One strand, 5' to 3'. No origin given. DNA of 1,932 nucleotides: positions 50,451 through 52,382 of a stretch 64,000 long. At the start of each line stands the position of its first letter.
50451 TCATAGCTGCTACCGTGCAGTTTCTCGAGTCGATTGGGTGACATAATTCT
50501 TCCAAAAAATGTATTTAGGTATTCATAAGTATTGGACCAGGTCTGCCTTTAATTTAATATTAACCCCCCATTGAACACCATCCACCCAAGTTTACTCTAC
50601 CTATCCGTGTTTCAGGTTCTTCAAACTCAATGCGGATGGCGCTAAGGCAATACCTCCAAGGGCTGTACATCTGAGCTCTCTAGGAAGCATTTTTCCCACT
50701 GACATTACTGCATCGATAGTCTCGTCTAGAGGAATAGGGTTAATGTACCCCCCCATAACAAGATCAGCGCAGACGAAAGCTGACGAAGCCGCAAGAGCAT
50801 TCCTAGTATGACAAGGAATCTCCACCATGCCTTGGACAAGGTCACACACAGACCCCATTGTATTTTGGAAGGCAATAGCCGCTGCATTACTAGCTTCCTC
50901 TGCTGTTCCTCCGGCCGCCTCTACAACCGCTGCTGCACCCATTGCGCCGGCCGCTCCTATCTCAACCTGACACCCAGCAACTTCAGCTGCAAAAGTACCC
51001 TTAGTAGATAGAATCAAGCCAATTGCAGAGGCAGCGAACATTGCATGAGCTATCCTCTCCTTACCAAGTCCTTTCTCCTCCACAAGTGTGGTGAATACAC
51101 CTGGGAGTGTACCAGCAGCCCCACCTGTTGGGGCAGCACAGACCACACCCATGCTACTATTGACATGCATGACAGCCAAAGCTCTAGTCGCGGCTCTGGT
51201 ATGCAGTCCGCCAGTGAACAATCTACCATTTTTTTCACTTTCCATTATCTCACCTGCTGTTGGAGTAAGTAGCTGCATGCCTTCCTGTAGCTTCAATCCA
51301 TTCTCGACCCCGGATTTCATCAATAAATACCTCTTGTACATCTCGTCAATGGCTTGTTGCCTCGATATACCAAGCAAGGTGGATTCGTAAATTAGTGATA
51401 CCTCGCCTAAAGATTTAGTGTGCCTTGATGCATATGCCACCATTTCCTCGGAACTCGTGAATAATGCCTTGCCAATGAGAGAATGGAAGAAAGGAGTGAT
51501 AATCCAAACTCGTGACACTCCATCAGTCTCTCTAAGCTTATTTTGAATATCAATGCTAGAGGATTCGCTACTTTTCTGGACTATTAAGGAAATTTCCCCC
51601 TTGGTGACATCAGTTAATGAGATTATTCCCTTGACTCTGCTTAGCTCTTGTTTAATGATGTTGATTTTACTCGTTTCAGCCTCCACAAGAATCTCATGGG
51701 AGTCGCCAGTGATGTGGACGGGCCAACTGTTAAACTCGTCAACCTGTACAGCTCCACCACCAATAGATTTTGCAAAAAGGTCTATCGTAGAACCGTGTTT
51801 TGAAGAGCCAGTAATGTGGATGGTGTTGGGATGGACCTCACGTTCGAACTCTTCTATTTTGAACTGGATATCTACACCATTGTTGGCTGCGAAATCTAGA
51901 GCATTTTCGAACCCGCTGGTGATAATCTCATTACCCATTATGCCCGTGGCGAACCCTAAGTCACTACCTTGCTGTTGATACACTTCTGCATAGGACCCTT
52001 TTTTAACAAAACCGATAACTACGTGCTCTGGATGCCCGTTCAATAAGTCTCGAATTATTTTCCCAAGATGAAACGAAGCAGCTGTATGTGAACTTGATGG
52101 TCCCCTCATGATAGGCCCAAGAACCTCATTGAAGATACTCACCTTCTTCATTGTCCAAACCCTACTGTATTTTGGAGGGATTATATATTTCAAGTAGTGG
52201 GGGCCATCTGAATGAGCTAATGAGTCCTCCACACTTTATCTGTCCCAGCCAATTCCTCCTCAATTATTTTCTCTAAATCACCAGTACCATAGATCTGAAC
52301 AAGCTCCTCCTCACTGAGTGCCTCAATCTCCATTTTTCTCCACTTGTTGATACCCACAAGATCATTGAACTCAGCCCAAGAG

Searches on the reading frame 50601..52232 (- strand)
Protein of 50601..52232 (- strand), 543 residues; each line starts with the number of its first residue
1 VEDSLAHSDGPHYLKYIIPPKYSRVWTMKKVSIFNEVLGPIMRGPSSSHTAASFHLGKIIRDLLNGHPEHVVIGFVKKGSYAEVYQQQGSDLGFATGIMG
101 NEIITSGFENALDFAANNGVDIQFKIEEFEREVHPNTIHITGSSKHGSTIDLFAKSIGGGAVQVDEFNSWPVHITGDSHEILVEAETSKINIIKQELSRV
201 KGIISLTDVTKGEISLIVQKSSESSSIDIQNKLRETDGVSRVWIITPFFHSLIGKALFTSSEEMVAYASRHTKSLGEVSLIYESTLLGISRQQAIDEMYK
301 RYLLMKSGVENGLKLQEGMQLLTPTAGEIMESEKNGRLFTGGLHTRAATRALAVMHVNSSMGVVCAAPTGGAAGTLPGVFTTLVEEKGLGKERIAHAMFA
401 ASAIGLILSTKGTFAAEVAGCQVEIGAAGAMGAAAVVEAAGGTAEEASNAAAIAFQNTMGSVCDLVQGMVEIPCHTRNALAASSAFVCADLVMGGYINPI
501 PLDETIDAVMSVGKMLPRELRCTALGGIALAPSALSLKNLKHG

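Call 11: find_encoding_contigs(protein=window:50601-52232:-, flank=10000, max_places=10)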
Protein window:50601-52232:- (543 aa): 6 contigs read that carry it; 2 places shown.
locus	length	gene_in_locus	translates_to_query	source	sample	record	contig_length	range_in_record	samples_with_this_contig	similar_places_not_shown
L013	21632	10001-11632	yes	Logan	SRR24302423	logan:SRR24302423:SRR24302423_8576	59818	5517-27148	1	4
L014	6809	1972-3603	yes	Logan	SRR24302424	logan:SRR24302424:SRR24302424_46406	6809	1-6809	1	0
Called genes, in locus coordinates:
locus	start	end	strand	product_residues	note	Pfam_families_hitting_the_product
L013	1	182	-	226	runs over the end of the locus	PF00702:Hydrolase, PF13419:HAD_2, PF13242:Hydrolase_like (weak)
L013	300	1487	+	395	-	PF00266:Aminotran_5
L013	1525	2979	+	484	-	PF01546:Peptidase_M20, PF07687:M20_dimer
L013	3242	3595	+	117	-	-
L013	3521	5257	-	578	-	-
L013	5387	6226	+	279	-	-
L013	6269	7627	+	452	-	PF00246:Peptidase_M14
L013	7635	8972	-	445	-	PF01546:Peptidase_M20, PF07687:M20_dimer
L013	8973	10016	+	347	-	PF13714:PEP_mutase, PF00463:ICL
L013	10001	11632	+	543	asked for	PF03313:SDH_alpha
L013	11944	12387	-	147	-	-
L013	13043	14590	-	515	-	-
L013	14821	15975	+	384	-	PF09376:NurA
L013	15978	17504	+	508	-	PF01935:DUF87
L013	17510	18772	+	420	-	PF00149:Metallophos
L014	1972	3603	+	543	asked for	PF03313:SDH_alpha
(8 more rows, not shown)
